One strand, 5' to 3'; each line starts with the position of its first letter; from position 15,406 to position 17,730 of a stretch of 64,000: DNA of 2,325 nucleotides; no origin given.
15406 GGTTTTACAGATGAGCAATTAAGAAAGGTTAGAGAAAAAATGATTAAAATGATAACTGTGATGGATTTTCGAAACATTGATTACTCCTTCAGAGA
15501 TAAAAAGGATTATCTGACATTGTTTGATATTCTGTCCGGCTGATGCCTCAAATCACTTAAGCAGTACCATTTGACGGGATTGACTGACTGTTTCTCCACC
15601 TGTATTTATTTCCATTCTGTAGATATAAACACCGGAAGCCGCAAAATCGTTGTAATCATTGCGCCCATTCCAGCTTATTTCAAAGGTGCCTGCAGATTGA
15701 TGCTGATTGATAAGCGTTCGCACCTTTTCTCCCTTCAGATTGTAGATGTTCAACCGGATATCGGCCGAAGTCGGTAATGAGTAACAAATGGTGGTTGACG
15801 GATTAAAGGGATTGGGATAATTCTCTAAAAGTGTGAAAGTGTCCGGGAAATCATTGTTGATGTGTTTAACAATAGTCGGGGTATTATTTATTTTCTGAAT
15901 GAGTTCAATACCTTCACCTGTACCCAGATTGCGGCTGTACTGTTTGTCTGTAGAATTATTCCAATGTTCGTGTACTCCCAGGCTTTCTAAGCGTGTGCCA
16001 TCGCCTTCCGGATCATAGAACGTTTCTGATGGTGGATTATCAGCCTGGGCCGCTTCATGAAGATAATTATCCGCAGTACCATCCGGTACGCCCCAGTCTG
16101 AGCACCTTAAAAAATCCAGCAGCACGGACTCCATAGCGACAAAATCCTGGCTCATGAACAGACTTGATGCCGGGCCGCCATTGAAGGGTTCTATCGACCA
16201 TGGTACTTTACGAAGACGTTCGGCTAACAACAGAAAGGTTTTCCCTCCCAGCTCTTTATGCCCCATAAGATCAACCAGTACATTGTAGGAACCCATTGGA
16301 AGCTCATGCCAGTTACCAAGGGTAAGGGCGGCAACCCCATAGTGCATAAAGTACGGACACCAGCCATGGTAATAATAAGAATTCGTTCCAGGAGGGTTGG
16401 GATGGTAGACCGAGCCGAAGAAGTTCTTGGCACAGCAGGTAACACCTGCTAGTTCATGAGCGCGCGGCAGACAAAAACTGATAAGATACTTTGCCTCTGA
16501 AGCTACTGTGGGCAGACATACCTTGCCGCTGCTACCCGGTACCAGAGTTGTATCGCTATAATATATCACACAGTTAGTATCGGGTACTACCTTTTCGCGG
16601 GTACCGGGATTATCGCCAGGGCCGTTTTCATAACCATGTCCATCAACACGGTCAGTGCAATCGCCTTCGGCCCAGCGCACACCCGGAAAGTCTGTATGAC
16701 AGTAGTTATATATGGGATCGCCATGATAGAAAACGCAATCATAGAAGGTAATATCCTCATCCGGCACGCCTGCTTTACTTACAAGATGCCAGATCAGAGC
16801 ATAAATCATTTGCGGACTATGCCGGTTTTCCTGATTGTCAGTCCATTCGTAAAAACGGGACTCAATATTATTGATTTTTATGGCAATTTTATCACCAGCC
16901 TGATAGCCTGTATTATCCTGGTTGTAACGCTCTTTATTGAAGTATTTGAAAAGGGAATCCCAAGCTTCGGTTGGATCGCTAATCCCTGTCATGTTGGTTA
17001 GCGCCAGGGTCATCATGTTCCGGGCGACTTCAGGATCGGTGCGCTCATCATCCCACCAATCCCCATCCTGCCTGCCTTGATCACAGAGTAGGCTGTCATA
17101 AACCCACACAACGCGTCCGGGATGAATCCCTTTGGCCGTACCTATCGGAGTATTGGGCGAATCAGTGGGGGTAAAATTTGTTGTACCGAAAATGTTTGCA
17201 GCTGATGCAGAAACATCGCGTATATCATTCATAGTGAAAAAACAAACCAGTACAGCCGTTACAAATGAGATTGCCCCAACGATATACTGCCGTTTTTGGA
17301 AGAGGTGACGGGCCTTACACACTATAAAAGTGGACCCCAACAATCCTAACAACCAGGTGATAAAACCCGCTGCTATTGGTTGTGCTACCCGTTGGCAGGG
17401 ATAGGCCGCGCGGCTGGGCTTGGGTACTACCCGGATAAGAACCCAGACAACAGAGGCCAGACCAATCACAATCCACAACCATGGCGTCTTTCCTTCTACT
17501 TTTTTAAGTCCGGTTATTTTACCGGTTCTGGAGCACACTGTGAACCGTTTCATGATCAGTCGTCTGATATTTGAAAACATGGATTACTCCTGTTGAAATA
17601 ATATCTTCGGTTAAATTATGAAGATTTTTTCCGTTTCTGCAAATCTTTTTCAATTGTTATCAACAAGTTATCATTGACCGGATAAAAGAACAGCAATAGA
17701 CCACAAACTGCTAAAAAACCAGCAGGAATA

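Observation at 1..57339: About 57-kb strictly co-directional pectin/RG-I utilisation gene array using T9SS-secreted CAZymes and SusD-less TonB receptors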

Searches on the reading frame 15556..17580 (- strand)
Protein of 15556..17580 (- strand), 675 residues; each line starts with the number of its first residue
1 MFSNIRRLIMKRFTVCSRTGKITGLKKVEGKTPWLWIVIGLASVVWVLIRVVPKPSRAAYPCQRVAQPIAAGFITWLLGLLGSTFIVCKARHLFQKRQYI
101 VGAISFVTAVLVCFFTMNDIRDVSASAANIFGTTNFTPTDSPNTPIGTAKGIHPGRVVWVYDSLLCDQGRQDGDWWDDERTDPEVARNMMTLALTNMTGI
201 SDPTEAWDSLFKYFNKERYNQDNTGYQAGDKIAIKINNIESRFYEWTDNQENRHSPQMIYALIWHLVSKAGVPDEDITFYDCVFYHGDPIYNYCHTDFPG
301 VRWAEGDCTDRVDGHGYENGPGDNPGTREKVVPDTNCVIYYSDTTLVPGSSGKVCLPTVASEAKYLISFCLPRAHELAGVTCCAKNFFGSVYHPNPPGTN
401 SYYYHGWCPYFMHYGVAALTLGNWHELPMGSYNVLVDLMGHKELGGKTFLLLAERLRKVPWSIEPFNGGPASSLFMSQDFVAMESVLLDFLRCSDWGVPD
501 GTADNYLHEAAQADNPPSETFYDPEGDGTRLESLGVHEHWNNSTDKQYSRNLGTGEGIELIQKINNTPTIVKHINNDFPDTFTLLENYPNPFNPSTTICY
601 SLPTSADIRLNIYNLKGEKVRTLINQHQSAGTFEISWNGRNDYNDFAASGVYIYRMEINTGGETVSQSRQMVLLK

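Call 6: search_protein_families(library=pfam, proteins=[window:15556-17580:-], max_evalue=0.001)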
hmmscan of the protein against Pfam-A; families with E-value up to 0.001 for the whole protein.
window:15556-17580:- (675 aa): 3 families
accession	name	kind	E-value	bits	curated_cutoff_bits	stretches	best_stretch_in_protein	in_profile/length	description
PF13860.13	FlgD_ig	-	4.4e-08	33.4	27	1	597-661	13-78/79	FlgD Ig-like domain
PF04015.17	DUF362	-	2.5e-06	28.1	24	1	353-487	89-198/200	Domain of unknown function (DUF362)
PF18962.6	Por_Secre_tail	-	7.7e-05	23.3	27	1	588-661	2-67/75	Secretion system C-terminal sorting domain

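Call 8: search_protein_families(library=ncbifam, proteins=[window:15556-17580:-], max_evalue=0.001)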
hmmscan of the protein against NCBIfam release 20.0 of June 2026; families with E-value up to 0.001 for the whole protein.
window:15556-17580:- (675 aa): 4 families
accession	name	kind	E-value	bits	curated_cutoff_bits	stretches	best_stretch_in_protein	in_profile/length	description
NF033707.1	T9SS_sortase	equivalog_domain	2.2e-11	42.2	420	1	585-673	999-1094/1095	type IX secretion system sortase PorU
TIGR04183.1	Por_Secre_tail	domain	1.6e-07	31.2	23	1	588-667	2-67/72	T9SS type A sorting domain-containing protein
NF052323.1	T9SSA_dep_M6i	equivalog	1.3e-06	26.7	600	1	587-665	960-1033/1043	T9SS-dependent M6-like inactivated metalloprotease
NF005176.1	PRK06655.1-1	equivalog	9.6e-06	25.6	230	1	604-666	95-157/197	flagellar hook assembly protein FlgD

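Call 56: search_solved_structures(query=window:15556-17580:-, max_evalue=0.1)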
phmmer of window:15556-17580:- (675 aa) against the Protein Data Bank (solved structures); distinct sequences matched with E-value up to 0.1: 2.
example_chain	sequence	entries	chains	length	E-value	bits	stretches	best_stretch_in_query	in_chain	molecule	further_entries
6za2_A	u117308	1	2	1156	0.0016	19.7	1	579-673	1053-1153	Por secretion system protein porU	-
3osv_A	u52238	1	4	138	0.0059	17.8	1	601-665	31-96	Flagellar basal-body rod modification protein FlgD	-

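Call 74: find_homologous_proteins(query=window:15556-17580:-, max_evalue=1e-10)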
Query window:15556-17580:- (675 aa): 2615 proteins with E <= 1e-10 among 8000 candidates; the best 120 are listed.
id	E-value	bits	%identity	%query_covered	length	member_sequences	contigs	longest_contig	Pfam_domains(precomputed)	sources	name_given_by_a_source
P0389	0.0e+0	1359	85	99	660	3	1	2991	PF04015.18,PF13860.13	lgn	-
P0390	0.0e+0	1210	74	100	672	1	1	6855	PF13860.13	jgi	jgi:hypothetical protein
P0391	0.0e+0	1180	74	100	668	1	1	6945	PF04015.18,PF13860.13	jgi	jgi:hypothetical protein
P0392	0.0e+0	1172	74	100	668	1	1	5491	PF04015.18,PF13860.13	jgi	jgi:hypothetical protein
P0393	0.0e+0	1169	74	100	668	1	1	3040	PF04015.18,PF13860.13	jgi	jgi:hypothetical protein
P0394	0.0e+0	1169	73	100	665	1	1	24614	PF04015.18,PF13860.13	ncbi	-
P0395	0.0e+0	1166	74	100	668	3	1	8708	PF04015.18,PF13860.13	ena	-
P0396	0.0e+0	1153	73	100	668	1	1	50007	PF04015.18,PF13860.13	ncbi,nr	ncbi:DUF362 domain-containing protein [candidate division KSB1 bacterium]|nr:DUF362 domain-containin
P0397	0.0e+0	1140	72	100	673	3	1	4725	PF04015.18,PF13860.13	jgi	jgi:hypothetical protein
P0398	0.0e+0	1139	73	100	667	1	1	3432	PF04015.18,PF13860.13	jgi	jgi:hypothetical protein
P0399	0.0e+0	1137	72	100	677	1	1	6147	PF04015.18,PF13860.13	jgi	jgi:hypothetical protein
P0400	0.0e+0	1136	72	100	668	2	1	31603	PF04015.18,PF13860.13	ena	-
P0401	0.0e+0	1133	71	100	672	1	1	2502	PF04015.18,PF13860.13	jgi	jgi:hypothetical protein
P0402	0.0e+0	1133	72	100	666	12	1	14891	PF04015.18,PF13860.13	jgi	jgi:hypothetical protein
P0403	0.0e+0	1129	72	100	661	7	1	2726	PF04015.18,PF13860.13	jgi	-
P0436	0.0e+0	1056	69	99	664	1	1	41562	PF18962.8,PF13860.13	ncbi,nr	ncbi:MAG: DUF362 domain-containing protein [Bacteroidales bacterium]|nr:DUF362 domain-containing pro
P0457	0.0e+0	1027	66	100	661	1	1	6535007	PF04015.18,PF13860.13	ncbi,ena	-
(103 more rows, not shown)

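Call 75: find_encoding_contigs(protein=P0457, flank=10000, max_places=1)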
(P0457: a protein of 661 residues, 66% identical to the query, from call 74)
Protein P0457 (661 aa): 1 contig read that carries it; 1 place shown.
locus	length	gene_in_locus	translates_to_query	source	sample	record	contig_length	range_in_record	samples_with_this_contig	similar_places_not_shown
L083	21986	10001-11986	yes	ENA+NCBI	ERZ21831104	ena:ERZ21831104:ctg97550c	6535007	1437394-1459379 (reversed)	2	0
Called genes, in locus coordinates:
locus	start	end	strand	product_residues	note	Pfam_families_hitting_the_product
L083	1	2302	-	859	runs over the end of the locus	PF00933:Glyco_hydro_3, PF01915:Glyco_hydro_3_C, PF07691:PA14, PF14310:Fn3-like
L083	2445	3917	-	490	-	-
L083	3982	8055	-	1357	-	PF02837:Glyco_hydro_2_N, PF00703:Glyco_hydro_2, PF02836:Glyco_hydro_2_C, PF16353:LacZ_4, PF02929:Bgal_small_N, PF13287:Fn3_assoc, PF13290:CHB_HEX_C_1, PF13287:Fn3_assoc, +2 more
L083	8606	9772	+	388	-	PF14294:DUF4372, PF01609:DDE_Tnp_1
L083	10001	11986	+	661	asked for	PF04015:DUF362 (weak), PF13860:FlgD_ig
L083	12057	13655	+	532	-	PF13517:FG-GAP_3 (weak), PF01839:FG-GAP (weak), PF13517:FG-GAP_3 (weak), PF01839:FG-GAP, PF18962:Por_Secre_tail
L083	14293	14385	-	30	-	-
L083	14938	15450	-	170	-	-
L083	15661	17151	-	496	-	PF13620:CarboxypepD_reg, PF13715:CarbopepD_reg_2, PF00041:fn3 (weak), PF07676:PD40 (faint), PF26549:Tricorn_N, PF26550:Tricorn_2nd (weak)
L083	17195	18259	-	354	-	PF00691:OmpA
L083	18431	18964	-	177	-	PF07012:Curlin_rpt (faint)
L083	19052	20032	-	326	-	PF07012:Curlin_rpt (faint)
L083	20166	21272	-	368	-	-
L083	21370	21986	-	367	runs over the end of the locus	-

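Call 76: find_encoding_contigs(protein=P0436, flank=10000, max_places=1)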
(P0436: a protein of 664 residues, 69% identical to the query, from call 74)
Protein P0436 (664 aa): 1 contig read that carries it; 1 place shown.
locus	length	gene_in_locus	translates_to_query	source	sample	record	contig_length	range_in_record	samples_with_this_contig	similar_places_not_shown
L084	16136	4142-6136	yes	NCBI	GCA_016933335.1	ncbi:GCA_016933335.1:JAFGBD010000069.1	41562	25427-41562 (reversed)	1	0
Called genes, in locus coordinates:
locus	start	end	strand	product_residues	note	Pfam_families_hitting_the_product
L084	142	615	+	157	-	-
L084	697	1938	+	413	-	-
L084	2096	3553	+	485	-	PF03572:Peptidase_S41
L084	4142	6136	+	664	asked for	PF13860:FlgD_ig, PF18962:Por_Secre_tail (faint)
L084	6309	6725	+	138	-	-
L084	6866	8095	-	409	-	PF00248:Aldo_ket_red (weak), PF13183:Fer4_8 (faint), PF13534:Fer4_17 (faint), PF14697:Fer4_21 (faint), PF12797:Fer4_2 (faint), PF12837:Fer4_6 (faint), PF13187:Fer4_9 (weak), PF13237:Fer4_10 (faint)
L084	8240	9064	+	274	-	PF01435:Peptidase_M48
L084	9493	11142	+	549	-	-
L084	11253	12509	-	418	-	PF04616:Glyco_hydro_43, PF18962:Por_Secre_tail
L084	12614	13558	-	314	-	PF18962:Por_Secre_tail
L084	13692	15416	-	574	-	PF04616:Glyco_hydro_43, PF00754:F5_F8_type_C, PF22633:F5_F8_type_C_2, PF00041:fn3 (faint)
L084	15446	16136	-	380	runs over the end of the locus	PF23381:Beta-prop_IFT122_1st, PF24105:Beta-prop_CAF1B_HIR1, PF24807:WD40_CDC20-Fz, PF24814:WD40_Prp19, PF25172:Beta-prop_WDR3_2nd, PF25173:Beta-prop_WDR3_1st, PF25174:Beta-prop_THOC3, PF00400:WD40, +79 more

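Call 84: predict_structure(alignment_id=A2)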
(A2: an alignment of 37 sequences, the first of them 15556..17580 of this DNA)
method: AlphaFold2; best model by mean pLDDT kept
length: 675 residues; sequences in the alignment: 37
mean_pLDDT: 60.7   pTM: 0.54
mean pLDDT of the five models: 60.7, 59.3, 59.2, 55.8, 52.2
residues with pLDDT >= 90: 58; 70-90: 183; 50-70: 178; < 50: 256
segments of 3 or more residues with pLDDT < 50: 1-12, 22-29, 50-65, 119-155, 167-180, 239-253, 282-287, 308-314, 316-326, 375-381, 416-421, 423-433, 463-465, 501-517, 519-593
pLDDT, mean of each block of 10 residues (from residue 1): 44 50 47 62 60 44 51 66 69 67 67 61 41 30 27 51 56 48 77 74 84 81 90 74 40 65 94 92 51 81 64 46 52 82 60 79 87 50 66 67 63 51 42 54 72 67 53 74 64 53 44 44 44 32 25 29 28 25 26 62 90 90 93 86 81 90 85 65
secondary structure, 60 per line:
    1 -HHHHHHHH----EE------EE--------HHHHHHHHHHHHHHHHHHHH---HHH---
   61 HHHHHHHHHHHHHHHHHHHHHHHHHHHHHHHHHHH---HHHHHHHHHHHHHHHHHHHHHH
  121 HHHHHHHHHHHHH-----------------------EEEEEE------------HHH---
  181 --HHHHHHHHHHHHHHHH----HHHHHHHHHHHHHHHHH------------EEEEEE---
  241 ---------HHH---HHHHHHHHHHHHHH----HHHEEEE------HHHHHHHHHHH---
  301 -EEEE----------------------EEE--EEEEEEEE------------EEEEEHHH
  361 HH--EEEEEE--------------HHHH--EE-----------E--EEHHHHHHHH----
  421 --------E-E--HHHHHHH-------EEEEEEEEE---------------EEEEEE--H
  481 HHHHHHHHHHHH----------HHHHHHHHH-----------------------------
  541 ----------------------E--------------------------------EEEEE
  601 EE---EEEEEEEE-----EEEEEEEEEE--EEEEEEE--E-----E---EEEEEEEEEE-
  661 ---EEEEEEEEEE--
elements in order (helices of 4 or more, strands of 3 or more residues): H2-9 H32-51 H61-95 H99-133 E157-162 H183-198 H203-219 E232-237 H256-269 E277-280 H287-297 E302-305 E328-330 E333-340 E353-357 H358-362 E365-370 H385-388 H409-416 H434-440 E448-456 E472-477 H480-492 H503-511 E596-602 E606-613 E619-628 E631-637 E650-659 E664-673
